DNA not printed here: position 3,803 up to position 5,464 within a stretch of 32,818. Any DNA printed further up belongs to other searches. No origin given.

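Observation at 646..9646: Candidate undescribed amino-sugar acylation cassette: rfbA/rfbB + DegT aminotransferase + two ATP-grasp ligases + TRAP-type permease + Wzx-GNAT fusion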

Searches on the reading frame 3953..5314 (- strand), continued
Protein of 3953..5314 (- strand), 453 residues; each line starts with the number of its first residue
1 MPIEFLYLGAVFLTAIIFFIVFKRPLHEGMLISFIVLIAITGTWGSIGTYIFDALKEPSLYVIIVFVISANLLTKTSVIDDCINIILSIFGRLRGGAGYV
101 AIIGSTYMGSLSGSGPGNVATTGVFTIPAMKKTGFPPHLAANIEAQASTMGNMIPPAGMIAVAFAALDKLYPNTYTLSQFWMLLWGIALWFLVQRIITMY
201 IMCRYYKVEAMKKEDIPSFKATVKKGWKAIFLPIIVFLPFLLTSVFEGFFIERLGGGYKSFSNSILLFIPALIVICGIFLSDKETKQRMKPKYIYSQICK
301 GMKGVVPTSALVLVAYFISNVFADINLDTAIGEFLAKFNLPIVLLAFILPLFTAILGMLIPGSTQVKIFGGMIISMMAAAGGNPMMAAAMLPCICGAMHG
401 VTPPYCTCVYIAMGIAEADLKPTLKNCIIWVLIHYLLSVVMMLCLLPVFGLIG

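Call 29: search_solved_structures(query=window:3953-5314:-, max_evalue=1, show_alignments=1)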
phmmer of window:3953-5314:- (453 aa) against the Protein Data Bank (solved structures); distinct sequences matched with E-value up to 1: 2.
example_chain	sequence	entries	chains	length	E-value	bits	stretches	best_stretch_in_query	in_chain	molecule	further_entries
9pym_A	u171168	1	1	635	3.9e-06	29.4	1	18-449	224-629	Isethionate TRAP transporter permease protein DctMQ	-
7qha_B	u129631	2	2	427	0.085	15.1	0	32-420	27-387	Putative TRAP-type C4-dicarboxylate transport system, large permease component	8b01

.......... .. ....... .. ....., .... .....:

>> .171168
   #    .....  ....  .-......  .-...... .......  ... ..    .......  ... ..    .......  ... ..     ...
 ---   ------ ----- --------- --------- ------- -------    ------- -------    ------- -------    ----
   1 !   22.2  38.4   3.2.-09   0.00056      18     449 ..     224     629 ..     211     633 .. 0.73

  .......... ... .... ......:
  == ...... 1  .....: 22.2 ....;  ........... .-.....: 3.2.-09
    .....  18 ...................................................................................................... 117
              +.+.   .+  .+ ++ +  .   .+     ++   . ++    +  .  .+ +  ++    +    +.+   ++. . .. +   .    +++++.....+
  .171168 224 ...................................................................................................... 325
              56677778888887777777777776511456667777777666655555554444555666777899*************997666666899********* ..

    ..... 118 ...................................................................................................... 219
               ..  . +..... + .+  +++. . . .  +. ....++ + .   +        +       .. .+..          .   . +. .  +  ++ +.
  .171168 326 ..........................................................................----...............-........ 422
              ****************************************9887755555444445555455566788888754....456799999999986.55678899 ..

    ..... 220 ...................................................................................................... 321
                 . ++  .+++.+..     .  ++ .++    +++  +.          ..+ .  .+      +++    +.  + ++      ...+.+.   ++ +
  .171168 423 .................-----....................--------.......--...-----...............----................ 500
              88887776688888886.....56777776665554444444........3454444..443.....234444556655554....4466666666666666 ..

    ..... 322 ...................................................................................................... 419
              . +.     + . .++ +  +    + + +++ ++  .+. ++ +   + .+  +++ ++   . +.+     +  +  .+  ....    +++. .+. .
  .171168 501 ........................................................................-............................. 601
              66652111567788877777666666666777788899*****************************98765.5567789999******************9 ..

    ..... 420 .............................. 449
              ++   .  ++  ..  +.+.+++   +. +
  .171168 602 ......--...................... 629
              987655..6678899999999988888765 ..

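Call 34: search_protein_families(library=pfam, proteins=[L025:11860-13248:+, L025:13261-14037:+, L025:7870-8775:+, L036:3720-4304:-, L036:6096-7118:-, L042:7361-9403:-, L047:5576-7048:+, L047:11678-12538:-, L071:12447-13433:+, L070:9937-10683:+], max_evalue=0.001)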
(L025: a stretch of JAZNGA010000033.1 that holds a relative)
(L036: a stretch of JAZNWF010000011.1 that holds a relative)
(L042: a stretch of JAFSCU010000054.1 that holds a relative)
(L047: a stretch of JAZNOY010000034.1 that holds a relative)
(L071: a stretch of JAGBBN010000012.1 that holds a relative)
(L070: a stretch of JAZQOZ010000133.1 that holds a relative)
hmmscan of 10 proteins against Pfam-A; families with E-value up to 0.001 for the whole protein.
L025:11860-13248:+ (462 aa): 2 families
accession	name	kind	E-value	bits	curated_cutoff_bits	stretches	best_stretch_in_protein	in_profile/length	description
PF01554.23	MatE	-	7.8e-64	214.7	24.9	2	30-189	1-159/161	MatE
PF01943.22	Polysacc_synt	-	8.4e-06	25.8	28.2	1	18-82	201-265/274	Polysaccharide biosynthesis protein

L025:13261-14037:+ (258 aa): 1 family
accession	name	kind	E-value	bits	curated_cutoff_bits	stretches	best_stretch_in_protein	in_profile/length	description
PF02811.25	PHP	-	2e-18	67.7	26.4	1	5-191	2-162/164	PHP domain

L025:7870-8775:+ (301 aa): 1 family
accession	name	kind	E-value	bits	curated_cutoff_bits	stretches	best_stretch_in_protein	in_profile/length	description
PF04951.18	Peptidase_M55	-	6.2e-46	157.4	25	1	23-207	1-188/264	D-aminopeptidase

L036:3720-4304:- (194 aa): 3 families
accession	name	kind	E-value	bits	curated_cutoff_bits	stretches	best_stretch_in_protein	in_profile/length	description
PF13238.12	AAA_18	-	5.1e-07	30.6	29.4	1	38-137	1-115/128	AAA domain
PF13207.12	AAA_17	-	0.00013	22.6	27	0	42-64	2-24/136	AAA domain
PF13521.12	AAA_28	-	0.00063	20.4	27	0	37-62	1-26/164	AAA domain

L036:6096-7118:- (340 aa): 2 families
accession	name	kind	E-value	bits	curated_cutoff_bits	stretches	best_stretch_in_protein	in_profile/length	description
PF00710.25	Asparaginase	-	9.6e-59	198.6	22.5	1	3-180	1-183/193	Asparaginase, N-terminal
PF17763.6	Asparaginase_C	-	1.9e-24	86.2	34.6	1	206-319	3-111/114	Glutaminase/Asparaginase C-terminal domain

L042:7361-9403:- (680 aa): 1 family
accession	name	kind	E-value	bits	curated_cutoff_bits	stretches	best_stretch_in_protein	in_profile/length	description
PF05569.17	Peptidase_M56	-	3.7e-36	125.2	31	1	7-292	3-296/296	BlaR1 peptidase M56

L047:5576-7048:+ (490 aa): 2 families
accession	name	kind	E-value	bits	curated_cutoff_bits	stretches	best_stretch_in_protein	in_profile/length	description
PF01522.26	Polysacc_deac_1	-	2e-37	128.4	23.1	1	288-405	3-120/124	Polysaccharide deacetylase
PF04748.18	Polysacc_deac_2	-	0.00042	19.9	27.5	0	430-473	168-211/212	Divergent polysaccharide deacetylase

L047:11678-12538:- (286 aa): 2 families
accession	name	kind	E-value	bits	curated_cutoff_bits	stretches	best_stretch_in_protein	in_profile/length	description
PF13186.11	SPASM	-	2.7e-16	60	21.5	1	210-276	1-67/67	Iron-sulfur cluster-binding domain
PF04055.27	Radical_SAM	-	2.2e-09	38.1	29.5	1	7-138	1-148/166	Radical SAM superfamily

L071:12447-13433:+ (328 aa): 2 families
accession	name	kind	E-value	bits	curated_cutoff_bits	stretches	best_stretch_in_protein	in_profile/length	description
PF01966.28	HD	-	1.7e-10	41.6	22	1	165-283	3-114/116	HD domain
PF01336.31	tRNA_anti-codon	-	8.7e-07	29.2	27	1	32-92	12-74/75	OB-fold nucleic acid binding domain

L070:9937-10683:+ (248 aa): 1 family
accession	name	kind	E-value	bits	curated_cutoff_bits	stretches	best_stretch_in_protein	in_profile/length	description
PF02517.21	Rce1-like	-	1.6e-18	67.2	22.4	1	110-204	6-92/93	Type II CAAX prenyl endopeptidase Rce1-like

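Call 59: search_protein_families(library=pfam, alignment_id=A3, max_evalue=0.001)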
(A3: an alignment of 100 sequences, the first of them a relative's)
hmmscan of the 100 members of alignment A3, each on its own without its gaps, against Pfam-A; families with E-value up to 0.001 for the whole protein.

A. member 1, L007:13781-14905:+ (374 aa): 1 family
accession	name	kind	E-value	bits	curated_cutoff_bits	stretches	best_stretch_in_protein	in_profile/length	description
PF01757.29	Acyl_transf_3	-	4.1e-12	46.2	31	1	26-330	10-321/326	Acyltransferase domain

B. families by the number of members that match (of 100 scanned): 100 families (the first 25 are shown)
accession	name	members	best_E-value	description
PF00534.26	Glycos_transf_1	13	4e-19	Glycosyl transferases group 1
PF13692.12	Glyco_trans_1_4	13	5.6e-19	Glycosyl transferases group 1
PF13439.12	Glyco_transf_4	8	6.7e-18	Glycosyltransferase Family 4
PF13579.12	Glyco_trans_4_4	8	3.5e-15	Glycosyl transferase 4-like domain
PF01757.29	Acyl_transf_3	6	5.6e-26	Acyltransferase domain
PF13524.12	Glyco_trans_1_2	4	3.2e-06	Glycosyl transferase-like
PF01554.23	MatE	3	7.8e-64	MatE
PF01384.25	PHO4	2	9.9e-82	Phosphate transporter family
PF00245.25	Alk_phosphatase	2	6.3e-55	Alkaline phosphatase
PF00107.32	ADH_zinc_N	2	1.5e-28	Zinc-binding dehydrogenase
PF01865.21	PhoU_div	2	4.3e-19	Protein of unknown function DUF47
PF08240.17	ADH_N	2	6.6e-19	Alcohol dehydrogenase GroES-like domain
PF02517.21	Rce1-like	2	1.6e-18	Type II CAAX prenyl endopeptidase Rce1-like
PF01636.29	APH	2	1.2e-16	Phosphotransferase enzyme family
PF01943.22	Polysacc_synt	2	1.6e-16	Polysaccharide biosynthesis protein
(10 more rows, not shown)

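Call 64: search_protein_families(library=ncbifam, proteins=[L068:6963-8339:+, L068:8336-9712:+, L047:7239-8627:+, L070:8273-9760:+, L024:8627-9985:+, L032:435-1733:+, L043:8471-9844:+, L076:11725-12996:-, L051:219-1229:+], max_evalue=1e-8)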
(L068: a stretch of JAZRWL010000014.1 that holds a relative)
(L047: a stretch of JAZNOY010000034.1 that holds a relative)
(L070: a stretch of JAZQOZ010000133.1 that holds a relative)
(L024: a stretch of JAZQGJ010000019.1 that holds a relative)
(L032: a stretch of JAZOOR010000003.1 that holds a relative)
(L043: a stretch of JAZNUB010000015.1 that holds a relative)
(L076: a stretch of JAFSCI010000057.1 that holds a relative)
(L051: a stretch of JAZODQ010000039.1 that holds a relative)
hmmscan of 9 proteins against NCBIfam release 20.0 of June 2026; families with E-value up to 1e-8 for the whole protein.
L068:6963-8339:+ (458 aa): 0 families

L068:8336-9712:+ (458 aa): 0 families

L047:7239-8627:+ (462 aa): 2 families
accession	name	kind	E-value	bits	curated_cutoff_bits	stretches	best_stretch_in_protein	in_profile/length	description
NF006943.0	PRK09425.1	equivalog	1.3e-10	40.6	575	1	125-408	139-425/480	bifunctional 2-methylcitrate dehydratase/aconitate hydratase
NF042438.1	PrpD_hiGCgrampos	equivalog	1.5e-10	40.3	950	1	40-379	51-396/499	2-methylcitrate dehydratase PrpD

L070:8273-9760:+ (495 aa): 3 families
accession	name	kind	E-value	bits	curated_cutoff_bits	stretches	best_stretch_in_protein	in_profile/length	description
NF042438.1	PrpD_hiGCgrampos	equivalog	3.9e-11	42.2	950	1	110-484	79-475/499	2-methylcitrate dehydratase PrpD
NF006943.0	PRK09425.1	equivalog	8.3e-11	41.3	575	1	207-409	177-387/480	bifunctional 2-methylcitrate dehydratase/aconitate hydratase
TIGR02330.1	prpD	equivalog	1e-10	41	458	1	207-431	165-401/468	2-methylcitrate dehydratase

L024:8627-9985:+ (452 aa): 7 families
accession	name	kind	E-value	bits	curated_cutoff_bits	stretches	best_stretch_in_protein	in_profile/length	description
TIGR01369.1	CPSaseII_lrg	equivalog_domain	6.1e-14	50.6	1027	1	58-293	608-841/1052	carbamoyl-phosphate synthase (glutamine-hydrolyzing) large subunit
NF009402.0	PRK12767.1-1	equivalog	1.1e-11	44.2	218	1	59-321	48-301/329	carbamoyl phosphate synthase-like protein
NF003671.0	PRK05294.1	equivalog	2.4e-11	42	599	1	58-292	605-837/1058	carbamoyl-phosphate synthase large subunit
NF006766.0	PRK09288.1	equivalog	2.8e-10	39.5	339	1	11-201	6-199/396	formate-dependent phosphoribosylglycinamide formyltransferase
NF005543.0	PRK07206.1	subfamily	4e-09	35.6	302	1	63-405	53-399/416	hypothetical protein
NF009406.0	PRK12767.1-5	equivalog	6e-09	35.4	271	0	66-329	57-303/327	carbamoyl phosphate synthase-like protein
NF009554.0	PRK12999.1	equivalog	9.7e-09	33.6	965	0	17-204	5-211/1147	pyruvate carboxylase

L032:435-1733:+ (432 aa): 21 families
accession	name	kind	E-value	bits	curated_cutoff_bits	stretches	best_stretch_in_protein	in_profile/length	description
NF053643.1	Ddl_archaea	equivalog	3.3e-25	88.8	500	1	31-315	19-302/367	putative pseudomurein biosynthesis ATP-grasp protein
NF002563.0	PRK02186.1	subfamily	2.1e-23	82.5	625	1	52-405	47-399/890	argininosuccinate lyase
TIGR03909.1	pyrrolys_PylC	equivalog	4.6e-23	81.5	248.3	1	33-335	21-305/374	3-methylornithine--L-lysine ligase PylC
NF005543.0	PRK07206.1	subfamily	2.4e-18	66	302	1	54-395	49-404/416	hypothetical protein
TIGR01369.1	CPSaseII_lrg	equivalog_domain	1.3e-17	62.7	1027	1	26-285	580-843/1052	carbamoyl-phosphate synthase (glutamine-hydrolyzing) large subunit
TIGR01205.1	D_ala_D_alaTIGR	subfamily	3e-17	62.6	245.65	1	108-261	101-265/318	D-alanine--D-alanine ligase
NF002378.0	PRK01372.1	subfamily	1.8e-16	59.7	243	1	110-278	96-266/305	D-alanine--D-alanine ligase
NF002527.0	PRK01966.1-3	equivalog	3.4e-14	52.8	310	1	111-234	116-240/332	D-alanine--D-alanine ligase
NF006766.0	PRK09288.1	equivalog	3.8e-14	52.3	339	1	30-200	31-206/396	formate-dependent phosphoribosylglycinamide formyltransferase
TIGR00877.1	purD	equivalog_domain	5.9e-13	48.4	288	1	26-210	15-207/425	phosphoribosylamine--glycine ligase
NF003671.0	PRK05294.1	equivalog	7.1e-13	47.1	599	1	27-283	578-838/1058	carbamoyl-phosphate synthase large subunit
NF002528.0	PRK01966.1-4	subfamily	4.5e-12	45.5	262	1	110-234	138-269/366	D-alanine--D-alanine ligase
TIGR01142.1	purT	equivalog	9.9e-12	44.4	502.15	1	31-199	19-192/380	phosphoribosylglycinamide formyltransferase 2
NF009405.0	PRK12767.1-4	equivalog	1.5e-11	43.8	390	1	33-292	25-273/320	carbamoyl phosphate synthase-like protein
NF000091.3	D_ala_D_ser_VanG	exception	8.4e-11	41.3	495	1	111-236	133-266/344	D-alanine--D-serine ligase VanG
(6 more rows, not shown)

L043:8471-9844:+ (457 aa): 7 families
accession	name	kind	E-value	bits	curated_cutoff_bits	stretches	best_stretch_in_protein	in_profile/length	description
NF006766.0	PRK09288.1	equivalog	9e-17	60.9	339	1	33-220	10-200/396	formate-dependent phosphoribosylglycinamide formyltransferase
NF002563.0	PRK02186.1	subfamily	1.6e-15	56.5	625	1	74-435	45-391/890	argininosuccinate lyase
TIGR01142.1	purT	equivalog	5.9e-12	45.2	502.15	1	37-220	1-187/380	phosphoribosylglycinamide formyltransferase 2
NF009402.0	PRK12767.1-1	equivalog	1.2e-10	40.8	218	1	77-340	48-302/329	carbamoyl phosphate synthase-like protein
TIGR01369.1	CPSaseII_lrg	equivalog_domain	7.7e-10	37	1027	1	84-344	615-871/1052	carbamoyl-phosphate synthase (glutamine-hydrolyzing) large subunit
NF002378.0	PRK01372.1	subfamily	6.5e-09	34.9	243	0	135-224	98-184/305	D-alanine--D-alanine ligase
TIGR01161.1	purK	equivalog_domain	7e-09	35.4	318.4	0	39-228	3-190/362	5-(carboxyamino)imidazole ribonucleotide synthase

L076:11725-12996:- (423 aa): 14 families
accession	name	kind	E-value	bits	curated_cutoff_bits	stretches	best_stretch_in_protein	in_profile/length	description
TIGR01142.1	purT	equivalog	1.1e-15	57.5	502.15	1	12-300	1-284/380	phosphoribosylglycinamide formyltransferase 2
NF006766.0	PRK09288.1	equivalog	2.5e-15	56.1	339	1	10-298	12-295/396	formate-dependent phosphoribosylglycinamide formyltransferase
NF005525.0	PRK07178.1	equivalog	3.2e-13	49.2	768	1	62-197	60-199/471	acetyl-CoA carboxylase biotin carboxylase subunit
TIGR01205.1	D_ala_D_alaTIGR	subfamily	2.9e-11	42.9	245.65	1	94-205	85-200/318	D-alanine--D-alanine ligase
NF009554.0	PRK12999.1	equivalog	9.8e-11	40.2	965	1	62-195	65-206/1147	pyruvate carboxylase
NF006287.0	PRK08463.1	equivalog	9.9e-11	41.1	775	1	62-200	60-207/479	acetyl-CoA carboxylase subunit A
TIGR01235.1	pyruv_carbox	equivalog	1.2e-10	39.6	1114.45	1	62-202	61-209/1143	pyruvate carboxylase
NF010623.0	PRK14016.1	subfamily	7.5e-10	37.6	877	1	107-197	207-296/871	cyanophycin synthetase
NF009471.0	PRK12833.1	equivalog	2.5e-09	36.2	686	1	13-195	8-205/467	acetyl-CoA carboxylase biotin carboxylase subunit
NF006406.0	PRK08654.1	equivalog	2.9e-09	36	739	1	46-197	45-204/499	acetyl-CoA carboxylase biotin carboxylase subunit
NF002378.0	PRK01372.1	subfamily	3.3e-09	35.9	243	1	94-203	79-186/305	D-alanine--D-alanine ligase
NF005543.0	PRK07206.1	subfamily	6.4e-09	35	302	0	30-377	22-376/416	hypothetical protein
NF006367.0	PRK08591.1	subfamily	7.1e-09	34.9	597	1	49-200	48-207/451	acetyl-CoA carboxylase biotin carboxylase subunit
TIGR02068.2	cya_phycin_syn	equivalog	8.1e-09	34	850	1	104-198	203-296/862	cyanophycin synthetase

L051:219-1229:+ (336 aa): 0 families

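Call 77: predict_structure(alignment_id=A5)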
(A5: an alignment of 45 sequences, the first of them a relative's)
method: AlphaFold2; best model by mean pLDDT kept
length: 453 residues; sequences in the alignment: 45
mean_pLDDT: 76.2   pTM: 0.71
mean pLDDT of the five models: 76.2, 74.5, 73.8, 72.4, 72.2
residues with pLDDT >= 90: 31; 70-90: 303; 50-70: 106; < 50: 13
segments of 3 or more residues with pLDDT < 50: 109-117, 151-154
pLDDT, mean of each block of 10 residues (from residue 1): 83 82 80 93 92 76 70 81 85 82 56 47 74 84 72 53 76 77 71 75 85 88 80 66 74 76 67 82 90 87 69 80 84 79 87 69 71 86 84 60 68 73 74 78 71 52
secondary structure, 60 per line:
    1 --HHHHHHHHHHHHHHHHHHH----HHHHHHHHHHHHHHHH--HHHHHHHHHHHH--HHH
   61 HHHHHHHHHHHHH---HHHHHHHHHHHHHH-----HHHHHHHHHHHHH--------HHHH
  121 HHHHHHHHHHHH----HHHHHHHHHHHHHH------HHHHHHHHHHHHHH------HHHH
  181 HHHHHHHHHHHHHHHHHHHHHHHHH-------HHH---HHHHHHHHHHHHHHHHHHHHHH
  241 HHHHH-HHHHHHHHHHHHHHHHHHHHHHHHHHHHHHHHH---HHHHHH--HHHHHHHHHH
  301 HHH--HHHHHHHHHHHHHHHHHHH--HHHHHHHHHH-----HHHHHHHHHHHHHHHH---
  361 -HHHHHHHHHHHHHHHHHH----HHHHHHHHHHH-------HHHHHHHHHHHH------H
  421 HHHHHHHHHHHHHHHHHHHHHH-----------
elements in order: H3-21 H26-41 H44-55 H58-73 H77-90 H96-108 H117-132 H137-150 H157-170 H177-205 H219-245 H247-279 H283-288 H291-303 H306-324 H327-336 H342-357 H362-379 H384-394 H402-413 H420-442

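Call 80: fold_search(model_id=the predicted structure, library=pdb)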
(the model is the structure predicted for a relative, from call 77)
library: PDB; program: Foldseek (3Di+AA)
matches with E <= 10: 430; with E <= 0.001: 30
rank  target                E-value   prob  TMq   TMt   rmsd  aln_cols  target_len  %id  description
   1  9pym_A                1.7e-09  1.00  0.63  0.50   6.2       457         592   18  Cryo-EM structure of the isethionate TRAP transporter IseQM from Oleidesulfovibrio alaskensis with bound isethionate (released 2025-11-12)
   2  7qha_B                1.1e-08  1.00  0.59  0.62   6.9       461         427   14  Cryo-EM structure of the Tripartite ATP-independent Periplasmic (TRAP) transporter SiaQM from Photobacterium profundum (released 2022-12-21)
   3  8y4w_A                3.9e-08  1.00  0.62  0.48   6.4       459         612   14  Sialic acid bound form of Tripartite ATP-independent Periplasmic (TRAP) transporter from Fusobacterium nucleatum. (released 2024-12-11)
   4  8thi_A                6.3e-08  1.00  0.57  0.45   7.3       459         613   14  Cryo-EM structure of the Tripartite ATP-independent Periplasmic (TRAP) transporter SiaQM from Haemophilus influenzae ( (released 2023-11-22)
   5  8thj_A                1.5e-07  1.00  0.57  0.45   7.2       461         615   13  Cryo-EM structure of the Tripartite ATP-independent Periplasmic (TRAP) transporter SiaQM from Haemophilus influenzae ( (released 2023-11-22)
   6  8thi_B                4.5e-07  1.00  0.58  0.46   6.9       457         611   14  Cryo-EM structure of the Tripartite ATP-independent Periplasmic (TRAP) transporter SiaQM from Haemophilus influenzae ( (released 2023-11-22)
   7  7qe5_A                5.7e-07  1.00  0.56  0.44   7.5       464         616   14  Structure of the membrane domains of the sialic acid TRAP transporter HiSiaQM from Haemophilus influenzae (released 2022-07-27)
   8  9a59_A                3.4e-06  1.00  0.59  0.58   6.9       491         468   11  Integrative model of MLEN-METQ by crosslinking MS and deep learning (released 2024-09-18)
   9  8y5u_A                1.1e-05  1.00  0.55  0.51   9.4       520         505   15  human NaS1 intermediate state 1 (released 2025-01-22)
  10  8y5w_A                4.0e-05  1.00  0.49  0.44   9.5       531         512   13  human NaS1 intermediate state 2 (released 2025-01-22)
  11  9mcu_A                5.3e-05  1.00  0.59  0.57   7.2       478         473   12  Plant chloroplast dicarboxylate transporter AtDiT2.1 (released 2026-03-11)
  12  6wtw_A                5.3e-05  1.00  0.55  0.52   8.5       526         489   13  Structure of LaINDY crystallized in the presence of alpha-ketoglutarate and malate (released 2020-09-16)
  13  8uvb_A                6.5e-05  1.00  0.53  0.52   8.4       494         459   15  Structure of NaCT-PF4a complex (released 2024-12-25)
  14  8zkw_A                6.5e-05  1.00  0.54  0.47  10.5       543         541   13  Cryo-EM structure of the Drosophila INDY (apo-asymmetric, pH 6) (released 2025-01-29)
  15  4r0c_C                1.5e-04  1.00  0.48  0.46   8.2       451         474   14  Crystal structure of the Alcanivorax borkumensis YdaH transporter reveals an unusual topology (released 2015-04-29)
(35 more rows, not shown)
